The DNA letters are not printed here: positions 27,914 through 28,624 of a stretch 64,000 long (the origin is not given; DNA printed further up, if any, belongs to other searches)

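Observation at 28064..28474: Orphan 136-codon ORF built from one unbroken period-3 register: 25 x [G/A]-[S/T/V]-x triplets followed by 11 cysteines spaced exactly CxxC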

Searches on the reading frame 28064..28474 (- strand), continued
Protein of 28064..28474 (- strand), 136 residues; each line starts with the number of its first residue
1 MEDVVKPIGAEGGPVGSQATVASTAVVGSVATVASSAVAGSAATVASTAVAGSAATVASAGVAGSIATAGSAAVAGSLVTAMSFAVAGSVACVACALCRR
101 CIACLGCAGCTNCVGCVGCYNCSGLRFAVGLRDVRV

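Call 68: find_encoding_contigs(protein=P0005, flank=10000, max_places=3)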
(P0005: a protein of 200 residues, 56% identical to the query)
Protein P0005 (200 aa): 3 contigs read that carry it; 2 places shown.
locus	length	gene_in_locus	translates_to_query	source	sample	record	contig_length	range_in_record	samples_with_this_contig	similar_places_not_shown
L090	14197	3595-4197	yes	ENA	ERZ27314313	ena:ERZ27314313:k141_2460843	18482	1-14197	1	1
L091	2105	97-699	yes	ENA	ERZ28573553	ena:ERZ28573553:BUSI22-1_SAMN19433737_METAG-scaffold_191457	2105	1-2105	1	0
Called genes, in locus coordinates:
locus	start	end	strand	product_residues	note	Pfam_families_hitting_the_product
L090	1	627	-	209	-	?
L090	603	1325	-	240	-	-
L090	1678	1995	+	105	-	-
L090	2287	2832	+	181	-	-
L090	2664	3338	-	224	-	PF01548:DEDD_Tnp_IS110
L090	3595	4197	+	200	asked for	-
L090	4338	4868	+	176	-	PF01243:PNPOx_N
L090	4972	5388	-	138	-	-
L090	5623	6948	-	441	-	PF00535:Glycos_transf_2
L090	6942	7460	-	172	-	PF00908:dTDP_sugar_isom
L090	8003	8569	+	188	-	-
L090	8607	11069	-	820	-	PF00535:Glycos_transf_2, PF04230:PS_pyruv_trans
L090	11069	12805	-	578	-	-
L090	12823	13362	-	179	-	-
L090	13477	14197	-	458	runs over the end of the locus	PF13231:PMT_2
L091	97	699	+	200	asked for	-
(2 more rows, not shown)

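Call 69: search_protein_families(library=ncbifam, proteins=[L089:10691-11275:+, L089:11227-12381:+, L089:8993-9919:-, L089:6448-7695:-, L090:4338-4868:+, L090:4972-5388:-], max_evalue=0.01)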
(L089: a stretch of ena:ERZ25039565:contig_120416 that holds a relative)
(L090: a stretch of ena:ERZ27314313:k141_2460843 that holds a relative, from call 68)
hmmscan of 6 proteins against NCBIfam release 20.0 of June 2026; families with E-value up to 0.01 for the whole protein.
L089:10691-11275:+ (194 aa): 0 families

L089:11227-12381:+ (384 aa): 0 families

L089:8993-9919:- (308 aa): 0 families

L089:6448-7695:- (415 aa): 0 families

L090:4338-4868:+ (176 aa): 5 families
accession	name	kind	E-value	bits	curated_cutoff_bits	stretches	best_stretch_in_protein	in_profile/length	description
TIGR03618.1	Rv1155_F420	subfamily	1e-11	45.1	79.05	1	31-123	9-99/127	TIGR03618 family F420-dependent PPOX class oxidoreductase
TIGR03667.1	Rv3369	hypoth_equivalog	4.2e-11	42.9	125.3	1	22-129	6-108/130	TIGR03667 family PPOX class F420-dependent oxidoreductase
TIGR03666.1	Rv2061_F420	subfamily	8.2e-10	38.4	84.9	1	26-130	8-107/132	PPOX class F420-dependent oxidoreductase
TIGR03668.1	Rv0121_F420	hypoth_equivalog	0.00097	19.2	119.15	0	24-109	6-103/141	TIGR03668 family PPOX class F420-dependent oxidoreductase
TIGR04023.1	PPOX_MSMEG_5819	subfamily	0.0043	17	85.6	1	27-109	9-94/115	PPOX class F420-dependent oxidoreductase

L090:4972-5388:- (138 aa): 0 families
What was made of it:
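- Tried and rejected: They have no family hits (call 69).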

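Call 70: search_protein_families(library=pfam, proteins=[P0041, P0050, P0038, P0042, P0054, P0064, P0073, P0083, P0099], max_evalue=0.001)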
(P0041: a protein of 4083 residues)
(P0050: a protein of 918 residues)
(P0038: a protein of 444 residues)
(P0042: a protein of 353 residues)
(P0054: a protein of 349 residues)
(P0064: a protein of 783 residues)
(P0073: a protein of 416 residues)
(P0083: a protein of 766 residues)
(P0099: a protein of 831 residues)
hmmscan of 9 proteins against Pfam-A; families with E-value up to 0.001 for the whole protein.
P0041 (4083 aa): 3 families
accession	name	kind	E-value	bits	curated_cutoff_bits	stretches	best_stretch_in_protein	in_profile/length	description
PF00567.30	TUDOR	-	2.5e-143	470.2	23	7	1576-1694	3-121/121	Tudor domain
PF05641.18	Agenet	-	3.8e-07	30.9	27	0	75-119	8-60/61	Agenet domain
PF06003.18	SMN_Tudor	-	0.00016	22.1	22.7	0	1627-1674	4-53/58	Survival motor neuron protein (SMN), Tudor domain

P0050 (918 aa): 1 family
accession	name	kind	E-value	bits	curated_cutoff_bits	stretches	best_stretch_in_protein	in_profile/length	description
PF01033.22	Somatomedin_B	-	0.00086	20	23.1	0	390-425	2-38/40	Somatomedin B domain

P0038 (444 aa): 3 families
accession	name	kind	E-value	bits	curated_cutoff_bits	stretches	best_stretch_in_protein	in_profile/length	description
PF08766.16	DEK_C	-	2.3e-10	40.7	24.8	1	9-57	2-50/54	DEK C terminal domain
PF11634.13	IPI_T4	-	2.4e-09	37.5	25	0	312-319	32-39/76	Nuclease inhibitor from bacteriophage T4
PF06346.17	Drf_FH1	-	3.9e-06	27.2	40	0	276-382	13-121/157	Formin Homology Region 1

P0042 (353 aa): 0 families

P0054 (349 aa): 0 families

P0064 (783 aa): 0 families

P0073 (416 aa): 0 families

P0083 (766 aa): 2 families
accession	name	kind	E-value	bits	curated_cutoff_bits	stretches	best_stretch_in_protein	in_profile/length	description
PF23227.1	HEAT_MROH2B_C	-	1.9e-06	27.7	27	1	545-632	27-112/304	MROH2B-like, HEAT repeats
PF14967.11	FAM70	-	2e-05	24.6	27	0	283-312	204-233/323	FAM70 protein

P0099 (831 aa): 2 families
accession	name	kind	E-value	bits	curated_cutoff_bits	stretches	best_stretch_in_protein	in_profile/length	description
PF06350.17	HSL_N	-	1.8e-14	53.9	25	0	362-396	144-178/306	Hormone-sensitive lipase (HSL) N-terminus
PF19581.5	Glyoxalase_7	-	1.5e-07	31.9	23.6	0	452-486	11-45/133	Glyoxalase superfamily protein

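Call 72: search_protein_families(library=pfam, proteins=[P0057, P0068, P0075, P0077, P0087, P0088, P0091, P0114, P0063, P0058], max_evalue=0.1)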
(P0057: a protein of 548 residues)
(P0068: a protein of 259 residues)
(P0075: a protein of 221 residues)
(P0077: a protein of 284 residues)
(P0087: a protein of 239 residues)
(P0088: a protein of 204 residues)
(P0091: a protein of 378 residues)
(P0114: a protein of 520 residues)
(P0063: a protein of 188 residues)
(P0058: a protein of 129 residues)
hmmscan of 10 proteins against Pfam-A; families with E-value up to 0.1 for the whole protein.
P0057 (548 aa): 1 family
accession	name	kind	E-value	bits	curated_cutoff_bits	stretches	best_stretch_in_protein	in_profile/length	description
PF14327.11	CSTF2_hinge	-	0.0013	19.5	27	0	102-130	41-69/81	Hinge domain of cleavage stimulation factor subunit 2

P0068 (259 aa): 0 families

P0075 (221 aa): 0 families

P0077 (284 aa): 0 families

P0087 (239 aa): 0 families

P0088 (204 aa): 0 families

P0091 (378 aa): 0 families

P0114 (520 aa): 3 families
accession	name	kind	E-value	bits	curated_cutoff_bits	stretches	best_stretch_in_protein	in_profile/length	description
PF19220.6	Rod_CreS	-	0.0047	16.5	100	1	120-190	187-257/359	Crescentin, rod domain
PF06470.18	SMC_hinge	-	0.019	15.8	22.5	1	198-278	16-88/116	SMC proteins Flexible Hinge Domain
PF17978.7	zf-RING_14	-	0.085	13.7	26.6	0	313-337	6-30/91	RING/Ubox like zinc-binding domain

P0063 (188 aa): 0 families

P0058 (129 aa): 0 families

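Call 74: search_protein_families(library=ncbifam, proteins=[P0092, P0087, P0088, P0075, P0058, P0091, P0080, P0095, P0057, P0068], max_evalue=0.1)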
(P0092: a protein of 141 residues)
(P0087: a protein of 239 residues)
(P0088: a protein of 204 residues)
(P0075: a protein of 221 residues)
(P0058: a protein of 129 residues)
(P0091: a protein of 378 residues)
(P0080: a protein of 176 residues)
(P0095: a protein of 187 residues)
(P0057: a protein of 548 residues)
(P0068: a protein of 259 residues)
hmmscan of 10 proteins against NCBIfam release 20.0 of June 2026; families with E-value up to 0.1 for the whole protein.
P0092 (141 aa): 0 families

P0087 (239 aa): 0 families

P0088 (204 aa): 0 families

P0075 (221 aa): 0 families

P0058 (129 aa): 0 families

P0091 (378 aa): 0 families

P0080 (176 aa): 0 families

P0095 (187 aa): 0 families

P0057 (548 aa): 2 families
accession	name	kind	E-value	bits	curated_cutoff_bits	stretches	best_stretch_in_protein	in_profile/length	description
TIGR03601.1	B_an_ocin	subfamily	0.00068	20.2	35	1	349-389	37-82/88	heterocycloanthracin/sonorensin family bacteriocin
NF008761.0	PRK11797.1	equivalog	0.04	14.2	93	0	104-155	76-127/139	D-ribose pyranase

P0068 (259 aa): 0 families
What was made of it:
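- On Heterocycloanthracin/sonorensin precursor (TIGR03601): The cut-off of 35 bits is shown in call 74.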

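Call 75: search_solved_structures(query=P0087, max_evalue=1)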
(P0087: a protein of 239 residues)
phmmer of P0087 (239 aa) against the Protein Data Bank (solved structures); distinct sequences matched with E-value up to 1: 3.
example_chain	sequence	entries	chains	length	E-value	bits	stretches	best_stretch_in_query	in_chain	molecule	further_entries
9e5c_0q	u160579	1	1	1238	3.8e-05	26.5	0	33-117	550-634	LIM zinc-binding domain-containing protein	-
1ezg_A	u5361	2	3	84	0.017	17.8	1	33-109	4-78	THERMAL HYSTERESIS PROTEIN ISOFORM YL-1 | Thermal hysteresis protein isoform YL-1 (2-14)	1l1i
7pkq_b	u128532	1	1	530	0.61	12.7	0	65-110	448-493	uS2m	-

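Call 76: list_cluster_members(proteins=[P0092, P0087, P0088, P0075, P0058, P0091, P0080, P0095, P0057, P0068])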
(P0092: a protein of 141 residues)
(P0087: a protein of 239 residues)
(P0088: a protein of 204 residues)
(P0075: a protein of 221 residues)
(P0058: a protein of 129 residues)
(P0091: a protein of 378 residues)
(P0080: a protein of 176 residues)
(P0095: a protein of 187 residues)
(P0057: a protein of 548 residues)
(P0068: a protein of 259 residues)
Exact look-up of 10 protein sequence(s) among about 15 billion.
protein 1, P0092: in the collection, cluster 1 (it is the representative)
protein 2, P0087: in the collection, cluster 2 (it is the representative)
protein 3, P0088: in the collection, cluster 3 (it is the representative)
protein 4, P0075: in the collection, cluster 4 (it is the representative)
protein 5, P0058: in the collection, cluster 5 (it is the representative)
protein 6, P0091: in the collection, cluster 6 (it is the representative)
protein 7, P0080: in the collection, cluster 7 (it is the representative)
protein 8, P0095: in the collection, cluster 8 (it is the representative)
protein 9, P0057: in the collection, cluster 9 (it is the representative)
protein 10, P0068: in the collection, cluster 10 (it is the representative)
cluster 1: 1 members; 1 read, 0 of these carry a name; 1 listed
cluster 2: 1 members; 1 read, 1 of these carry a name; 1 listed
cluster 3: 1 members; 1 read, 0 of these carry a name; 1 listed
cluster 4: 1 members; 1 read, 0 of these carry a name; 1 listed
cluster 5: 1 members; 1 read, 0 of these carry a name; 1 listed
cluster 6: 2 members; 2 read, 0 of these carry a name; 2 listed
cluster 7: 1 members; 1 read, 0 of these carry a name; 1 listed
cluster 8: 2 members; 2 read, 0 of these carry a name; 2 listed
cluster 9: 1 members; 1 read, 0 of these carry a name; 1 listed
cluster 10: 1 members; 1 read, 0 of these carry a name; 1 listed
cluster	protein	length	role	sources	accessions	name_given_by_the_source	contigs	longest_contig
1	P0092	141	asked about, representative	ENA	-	-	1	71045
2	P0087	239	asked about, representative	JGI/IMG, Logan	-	hypothetical protein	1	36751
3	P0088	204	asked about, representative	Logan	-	-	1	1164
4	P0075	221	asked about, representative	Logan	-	-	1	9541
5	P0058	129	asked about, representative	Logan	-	-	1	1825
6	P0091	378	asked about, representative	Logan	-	-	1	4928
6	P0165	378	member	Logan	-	-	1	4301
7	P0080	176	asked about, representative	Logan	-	-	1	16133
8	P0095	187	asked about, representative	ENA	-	-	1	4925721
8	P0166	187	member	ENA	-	-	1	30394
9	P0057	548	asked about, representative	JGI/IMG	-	-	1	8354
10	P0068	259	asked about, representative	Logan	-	-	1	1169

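Call 77: search_solved_structures(query=P0087, max_evalue=0.1, show_alignments=2)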
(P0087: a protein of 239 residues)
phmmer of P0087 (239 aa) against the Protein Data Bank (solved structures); distinct sequences matched with E-value up to 0.1: 2.
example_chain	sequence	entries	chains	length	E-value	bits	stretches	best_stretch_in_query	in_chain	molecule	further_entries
9e5c_0q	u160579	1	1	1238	3.8e-05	26.5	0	33-117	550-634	LIM zinc-binding domain-containing protein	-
1ezg_A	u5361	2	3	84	0.017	17.8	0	33-109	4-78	THERMAL HYSTERESIS PROTEIN ISOFORM YL-1 | Thermal hysteresis protein isoform YL-1 (2-14)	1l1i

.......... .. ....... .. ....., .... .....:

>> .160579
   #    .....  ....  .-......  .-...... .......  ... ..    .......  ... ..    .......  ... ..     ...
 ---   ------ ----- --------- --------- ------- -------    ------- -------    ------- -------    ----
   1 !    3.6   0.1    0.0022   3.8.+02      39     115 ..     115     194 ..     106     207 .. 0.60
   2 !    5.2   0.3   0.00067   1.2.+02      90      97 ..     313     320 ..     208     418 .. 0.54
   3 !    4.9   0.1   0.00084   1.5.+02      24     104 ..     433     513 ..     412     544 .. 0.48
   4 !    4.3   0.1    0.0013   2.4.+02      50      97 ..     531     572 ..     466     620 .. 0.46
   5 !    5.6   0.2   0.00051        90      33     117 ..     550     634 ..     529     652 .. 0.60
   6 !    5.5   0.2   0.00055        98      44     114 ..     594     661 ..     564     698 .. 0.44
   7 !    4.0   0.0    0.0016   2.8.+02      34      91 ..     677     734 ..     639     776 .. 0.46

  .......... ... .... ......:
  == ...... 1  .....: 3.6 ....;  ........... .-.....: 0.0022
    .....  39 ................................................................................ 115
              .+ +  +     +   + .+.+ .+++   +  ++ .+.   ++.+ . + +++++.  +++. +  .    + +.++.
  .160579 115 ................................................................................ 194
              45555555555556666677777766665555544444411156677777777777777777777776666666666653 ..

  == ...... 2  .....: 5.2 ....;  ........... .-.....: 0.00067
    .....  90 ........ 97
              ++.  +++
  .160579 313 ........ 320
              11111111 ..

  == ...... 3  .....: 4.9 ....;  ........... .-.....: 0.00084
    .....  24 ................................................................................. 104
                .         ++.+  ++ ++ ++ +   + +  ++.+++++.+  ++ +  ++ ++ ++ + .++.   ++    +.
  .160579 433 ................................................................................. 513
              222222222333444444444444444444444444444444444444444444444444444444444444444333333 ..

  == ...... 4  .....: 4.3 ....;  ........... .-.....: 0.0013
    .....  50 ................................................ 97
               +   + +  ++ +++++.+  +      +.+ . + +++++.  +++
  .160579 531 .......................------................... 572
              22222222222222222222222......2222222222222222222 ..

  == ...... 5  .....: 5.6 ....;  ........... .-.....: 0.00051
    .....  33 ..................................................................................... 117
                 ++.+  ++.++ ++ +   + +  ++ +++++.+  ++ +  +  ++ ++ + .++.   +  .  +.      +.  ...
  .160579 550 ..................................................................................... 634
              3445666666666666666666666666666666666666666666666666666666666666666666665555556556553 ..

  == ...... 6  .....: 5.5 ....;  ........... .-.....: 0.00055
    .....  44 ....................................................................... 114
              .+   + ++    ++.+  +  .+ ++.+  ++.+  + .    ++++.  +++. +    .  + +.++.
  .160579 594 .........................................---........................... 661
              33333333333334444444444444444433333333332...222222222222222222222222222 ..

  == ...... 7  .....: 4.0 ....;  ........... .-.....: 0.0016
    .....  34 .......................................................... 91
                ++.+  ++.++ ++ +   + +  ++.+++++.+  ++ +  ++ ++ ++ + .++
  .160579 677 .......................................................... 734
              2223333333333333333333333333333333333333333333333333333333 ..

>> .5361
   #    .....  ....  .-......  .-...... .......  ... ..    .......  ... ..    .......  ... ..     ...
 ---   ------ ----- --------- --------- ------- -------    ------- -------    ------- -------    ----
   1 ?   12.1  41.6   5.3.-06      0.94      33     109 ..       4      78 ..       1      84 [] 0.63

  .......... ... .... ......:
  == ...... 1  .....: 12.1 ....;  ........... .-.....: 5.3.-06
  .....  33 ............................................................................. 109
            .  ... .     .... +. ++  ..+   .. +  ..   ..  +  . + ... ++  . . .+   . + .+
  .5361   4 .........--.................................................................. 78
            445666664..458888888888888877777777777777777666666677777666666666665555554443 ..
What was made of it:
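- On Insect antifreeze 12-residue beta-helix (PF02420, TmAFP): The TmAFP sequence for comparison is in call 77.
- The TmAFP sequence shows C,S,C,A at period 3 (call 77).
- Tried and rejected: It is a low-complexity artefact that aligns Cys columns to an ATETVEA repeat (call 77).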

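Call 78: find_encoding_contigs(protein=P0092, flank=8000, max_places=2)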
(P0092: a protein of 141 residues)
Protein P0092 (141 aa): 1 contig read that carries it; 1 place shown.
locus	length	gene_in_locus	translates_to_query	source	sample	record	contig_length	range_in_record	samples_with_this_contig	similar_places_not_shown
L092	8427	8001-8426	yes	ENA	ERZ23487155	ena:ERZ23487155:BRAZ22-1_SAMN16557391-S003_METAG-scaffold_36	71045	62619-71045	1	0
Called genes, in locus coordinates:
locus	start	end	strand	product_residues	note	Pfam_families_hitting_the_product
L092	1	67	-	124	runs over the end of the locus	-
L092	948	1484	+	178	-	-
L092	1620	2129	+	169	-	-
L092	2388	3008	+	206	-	-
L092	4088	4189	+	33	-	-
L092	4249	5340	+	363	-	-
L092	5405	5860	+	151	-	-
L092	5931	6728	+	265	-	-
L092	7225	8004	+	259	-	-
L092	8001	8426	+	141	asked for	?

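Call 79: find_encoding_contigs(protein=P0087, flank=8000, max_places=2)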
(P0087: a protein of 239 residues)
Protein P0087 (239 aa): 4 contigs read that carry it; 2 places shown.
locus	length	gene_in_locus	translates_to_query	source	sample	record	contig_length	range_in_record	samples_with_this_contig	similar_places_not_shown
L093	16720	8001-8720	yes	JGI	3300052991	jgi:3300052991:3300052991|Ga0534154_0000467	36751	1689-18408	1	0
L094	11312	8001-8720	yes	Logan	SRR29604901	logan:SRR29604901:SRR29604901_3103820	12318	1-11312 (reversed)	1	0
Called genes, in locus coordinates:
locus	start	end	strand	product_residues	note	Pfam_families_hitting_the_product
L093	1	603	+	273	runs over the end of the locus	PF01555:N6_N4_Mtase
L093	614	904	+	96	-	-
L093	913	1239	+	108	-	-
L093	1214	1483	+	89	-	-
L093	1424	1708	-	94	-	-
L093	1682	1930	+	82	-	-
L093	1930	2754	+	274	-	PF04055:Radical_SAM (weak)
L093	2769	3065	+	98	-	-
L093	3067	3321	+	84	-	-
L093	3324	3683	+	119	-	-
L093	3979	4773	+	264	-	PF21818:DUF6884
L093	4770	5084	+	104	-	-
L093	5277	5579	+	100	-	-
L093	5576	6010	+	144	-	-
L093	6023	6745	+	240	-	-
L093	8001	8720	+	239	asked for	-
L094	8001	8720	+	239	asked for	-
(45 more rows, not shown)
